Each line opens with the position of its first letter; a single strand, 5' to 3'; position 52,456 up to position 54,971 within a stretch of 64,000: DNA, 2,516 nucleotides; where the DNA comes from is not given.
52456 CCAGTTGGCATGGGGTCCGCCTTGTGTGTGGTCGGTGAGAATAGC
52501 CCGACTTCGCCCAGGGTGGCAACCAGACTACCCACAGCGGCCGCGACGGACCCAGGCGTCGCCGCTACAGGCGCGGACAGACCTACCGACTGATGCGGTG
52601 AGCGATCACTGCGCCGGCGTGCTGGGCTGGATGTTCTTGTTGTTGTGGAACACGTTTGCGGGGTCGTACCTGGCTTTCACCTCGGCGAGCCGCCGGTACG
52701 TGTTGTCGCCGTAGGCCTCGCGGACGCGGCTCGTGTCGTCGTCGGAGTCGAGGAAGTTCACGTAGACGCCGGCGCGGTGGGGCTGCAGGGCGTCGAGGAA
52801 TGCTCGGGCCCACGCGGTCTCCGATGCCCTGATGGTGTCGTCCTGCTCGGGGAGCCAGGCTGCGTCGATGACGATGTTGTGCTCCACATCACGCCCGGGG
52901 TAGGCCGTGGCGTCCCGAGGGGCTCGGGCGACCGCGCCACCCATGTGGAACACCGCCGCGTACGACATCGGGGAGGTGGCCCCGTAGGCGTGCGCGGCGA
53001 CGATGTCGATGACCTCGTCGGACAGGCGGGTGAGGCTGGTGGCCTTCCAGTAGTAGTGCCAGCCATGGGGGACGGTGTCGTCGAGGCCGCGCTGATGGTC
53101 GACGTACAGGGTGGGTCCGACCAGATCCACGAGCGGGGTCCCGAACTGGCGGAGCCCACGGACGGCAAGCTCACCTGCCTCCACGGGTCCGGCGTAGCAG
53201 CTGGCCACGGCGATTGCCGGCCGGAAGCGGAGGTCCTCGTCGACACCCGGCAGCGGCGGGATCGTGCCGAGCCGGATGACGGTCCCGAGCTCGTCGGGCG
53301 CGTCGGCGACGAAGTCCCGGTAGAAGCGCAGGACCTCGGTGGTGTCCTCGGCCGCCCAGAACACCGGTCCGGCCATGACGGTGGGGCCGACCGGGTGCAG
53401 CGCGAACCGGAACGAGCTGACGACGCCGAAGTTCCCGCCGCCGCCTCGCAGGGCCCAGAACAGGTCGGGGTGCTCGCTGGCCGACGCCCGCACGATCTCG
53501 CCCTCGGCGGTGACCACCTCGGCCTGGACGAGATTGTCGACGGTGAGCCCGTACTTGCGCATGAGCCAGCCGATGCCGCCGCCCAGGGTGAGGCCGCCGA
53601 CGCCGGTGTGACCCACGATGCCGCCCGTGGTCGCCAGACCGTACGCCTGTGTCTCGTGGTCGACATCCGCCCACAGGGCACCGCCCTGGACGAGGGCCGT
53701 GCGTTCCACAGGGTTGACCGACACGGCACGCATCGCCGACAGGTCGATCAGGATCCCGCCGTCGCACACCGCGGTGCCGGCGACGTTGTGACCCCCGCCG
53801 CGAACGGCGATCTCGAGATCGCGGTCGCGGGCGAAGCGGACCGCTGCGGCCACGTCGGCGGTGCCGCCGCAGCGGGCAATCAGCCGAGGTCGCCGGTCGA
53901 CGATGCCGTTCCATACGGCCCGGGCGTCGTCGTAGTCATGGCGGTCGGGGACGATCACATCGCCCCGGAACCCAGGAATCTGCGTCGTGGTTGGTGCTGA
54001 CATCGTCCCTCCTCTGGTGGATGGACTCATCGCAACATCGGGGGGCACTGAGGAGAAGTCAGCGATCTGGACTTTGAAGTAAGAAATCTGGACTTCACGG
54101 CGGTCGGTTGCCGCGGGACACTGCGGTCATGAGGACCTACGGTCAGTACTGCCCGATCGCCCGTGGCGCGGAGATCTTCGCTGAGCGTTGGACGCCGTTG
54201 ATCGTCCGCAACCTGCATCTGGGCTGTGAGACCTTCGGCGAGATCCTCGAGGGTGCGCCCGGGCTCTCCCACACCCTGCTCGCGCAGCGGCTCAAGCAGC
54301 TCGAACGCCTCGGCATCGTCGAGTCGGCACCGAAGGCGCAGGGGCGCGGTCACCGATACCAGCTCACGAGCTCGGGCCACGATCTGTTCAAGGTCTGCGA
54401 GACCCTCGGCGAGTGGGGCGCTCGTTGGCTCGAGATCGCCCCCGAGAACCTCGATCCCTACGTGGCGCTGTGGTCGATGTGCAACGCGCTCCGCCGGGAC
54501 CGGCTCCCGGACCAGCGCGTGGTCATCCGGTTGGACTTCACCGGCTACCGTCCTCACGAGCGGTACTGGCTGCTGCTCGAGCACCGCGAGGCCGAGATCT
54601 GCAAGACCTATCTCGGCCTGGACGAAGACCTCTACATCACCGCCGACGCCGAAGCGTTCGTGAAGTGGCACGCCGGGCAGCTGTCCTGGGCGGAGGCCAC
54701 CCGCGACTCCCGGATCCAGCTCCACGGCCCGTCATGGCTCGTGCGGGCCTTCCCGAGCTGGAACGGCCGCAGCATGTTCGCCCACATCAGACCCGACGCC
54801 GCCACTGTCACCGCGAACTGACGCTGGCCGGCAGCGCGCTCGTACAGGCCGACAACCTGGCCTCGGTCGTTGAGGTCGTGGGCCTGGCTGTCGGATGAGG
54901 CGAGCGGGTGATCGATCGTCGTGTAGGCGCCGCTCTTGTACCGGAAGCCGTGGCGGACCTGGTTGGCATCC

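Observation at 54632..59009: Tandem pair of secreted HAF-like repeat proteins followed by a large secreted protein of unknown family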

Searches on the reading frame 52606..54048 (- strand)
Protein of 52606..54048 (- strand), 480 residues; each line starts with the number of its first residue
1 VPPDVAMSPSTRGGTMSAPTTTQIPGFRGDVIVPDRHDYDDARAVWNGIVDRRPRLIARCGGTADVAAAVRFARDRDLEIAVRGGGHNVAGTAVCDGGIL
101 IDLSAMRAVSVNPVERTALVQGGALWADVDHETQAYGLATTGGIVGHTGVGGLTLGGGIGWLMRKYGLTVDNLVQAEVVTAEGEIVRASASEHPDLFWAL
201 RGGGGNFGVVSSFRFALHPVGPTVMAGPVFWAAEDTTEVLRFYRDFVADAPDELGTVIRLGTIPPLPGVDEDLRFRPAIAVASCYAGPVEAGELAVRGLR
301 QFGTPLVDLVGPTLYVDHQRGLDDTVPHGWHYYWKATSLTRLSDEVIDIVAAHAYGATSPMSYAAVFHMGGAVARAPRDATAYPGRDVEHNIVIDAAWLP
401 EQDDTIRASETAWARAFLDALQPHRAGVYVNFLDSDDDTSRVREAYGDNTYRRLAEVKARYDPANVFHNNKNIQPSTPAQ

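Call 4: search_protein_families(library=pfam, proteins=[window:52606-54048:-], max_evalue=1)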
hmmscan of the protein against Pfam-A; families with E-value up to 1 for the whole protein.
window:52606-54048:- (480 aa): 3 families
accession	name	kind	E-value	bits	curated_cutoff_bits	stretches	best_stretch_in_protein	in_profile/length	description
PF01565.28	FAD_binding_4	-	1.5e-32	112.6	26.4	1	54-189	1-139/139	FAD binding domain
PF08031.17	BBE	-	2.5e-13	50.2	20.6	1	428-473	1-44/45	Berberine and berberine like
PF24192.1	DUF7417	-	0.11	12.7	27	1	158-189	35-67/75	Domain of unknown function (DUF7417)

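Call 60: search_protein_families(library=pfam, proteins=[L086:9557-10150:+], max_evalue=0.01)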
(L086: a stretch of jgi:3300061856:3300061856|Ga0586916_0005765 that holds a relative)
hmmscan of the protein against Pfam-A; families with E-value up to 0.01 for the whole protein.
L086:9557-10150:+ (197 aa): 6 families
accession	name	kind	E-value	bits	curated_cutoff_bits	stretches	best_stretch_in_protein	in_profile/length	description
PF00578.27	AhpC-TSA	-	1.8e-15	57.4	26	1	63-176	3-123/124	AhpC/TSA family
PF08534.16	Redoxin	-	1.6e-11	44.7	26.6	1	63-183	4-137/148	Redoxin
PF13905.12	Thioredoxin_8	-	3.3e-09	37.4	27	1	86-174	2-94/94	Thioredoxin-like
PF00085.26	Thioredoxin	-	1.4e-06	28.7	23.5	1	85-128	18-61/103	Thioredoxin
PF13728.12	TraF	-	0.0044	17.3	23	0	83-128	127-172/224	F plasmid transfer operon protein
PF13098.12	Thioredoxin_2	-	0.0059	17.4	27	0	84-191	4-104/104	Thioredoxin-like domain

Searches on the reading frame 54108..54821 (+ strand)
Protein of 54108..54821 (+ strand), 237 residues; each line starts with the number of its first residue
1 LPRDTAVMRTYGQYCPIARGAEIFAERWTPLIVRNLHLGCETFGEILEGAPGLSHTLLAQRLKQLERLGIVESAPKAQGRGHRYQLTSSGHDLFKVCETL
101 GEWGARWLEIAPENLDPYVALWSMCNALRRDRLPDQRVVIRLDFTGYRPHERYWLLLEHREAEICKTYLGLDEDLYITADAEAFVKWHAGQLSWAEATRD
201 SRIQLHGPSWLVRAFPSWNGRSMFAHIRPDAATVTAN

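Call 4: search_protein_families(library=pfam, proteins=[window:54108-54821:+], max_evalue=1)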
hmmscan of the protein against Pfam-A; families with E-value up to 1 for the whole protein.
window:54108-54821:+ (237 aa): 5 families
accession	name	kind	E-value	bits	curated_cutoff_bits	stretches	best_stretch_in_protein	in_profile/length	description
PF01638.23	HxlR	-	7.3e-17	61.5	20.8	1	25-109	3-88/91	HxlR-like helix-turn-helix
PF12840.13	HTH_20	-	0.026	14.9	27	1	32-73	9-50/51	Helix-turn-helix domain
PF13814.12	Replic_Relax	-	0.028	15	25.3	1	59-94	30-70/191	Replication-relaxation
PF03551.20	PadR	-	0.049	14.1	27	1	45-94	21-73/75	Transcriptional regulator PadR-like family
PF09079.17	Cdc6_C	-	0.23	11.9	25.1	1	49-88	46-85/96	CDC6, C terminal winged helix domain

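Call 5: search_protein_families(library=ncbifam, proteins=[window:54108-54821:+], max_evalue=1)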
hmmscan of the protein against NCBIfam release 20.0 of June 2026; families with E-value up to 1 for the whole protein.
window:54108-54821:+ (237 aa): 1 family
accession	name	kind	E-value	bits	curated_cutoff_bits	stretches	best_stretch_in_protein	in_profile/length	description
NF047364.1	redox_TF_RrpB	exception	5.4e-06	26.6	175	1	13-106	3-102/105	MarR family transcription factor RrpB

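Call 60: search_protein_families(library=pfam, proteins=[L086:9557-10150:+], max_evalue=0.01)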
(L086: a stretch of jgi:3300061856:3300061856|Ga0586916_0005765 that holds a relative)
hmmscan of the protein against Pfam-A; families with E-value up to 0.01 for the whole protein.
L086:9557-10150:+ (197 aa): 6 families
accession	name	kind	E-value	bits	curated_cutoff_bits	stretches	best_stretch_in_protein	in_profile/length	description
PF00578.27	AhpC-TSA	-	1.8e-15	57.4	26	1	63-176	3-123/124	AhpC/TSA family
PF08534.16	Redoxin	-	1.6e-11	44.7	26.6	1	63-183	4-137/148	Redoxin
PF13905.12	Thioredoxin_8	-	3.3e-09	37.4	27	1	86-174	2-94/94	Thioredoxin-like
PF00085.26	Thioredoxin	-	1.4e-06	28.7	23.5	1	85-128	18-61/103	Thioredoxin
PF13728.12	TraF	-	0.0044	17.3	23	0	83-128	127-172/224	F plasmid transfer operon protein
PF13098.12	Thioredoxin_2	-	0.0059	17.4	27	0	84-191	4-104/104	Thioredoxin-like domain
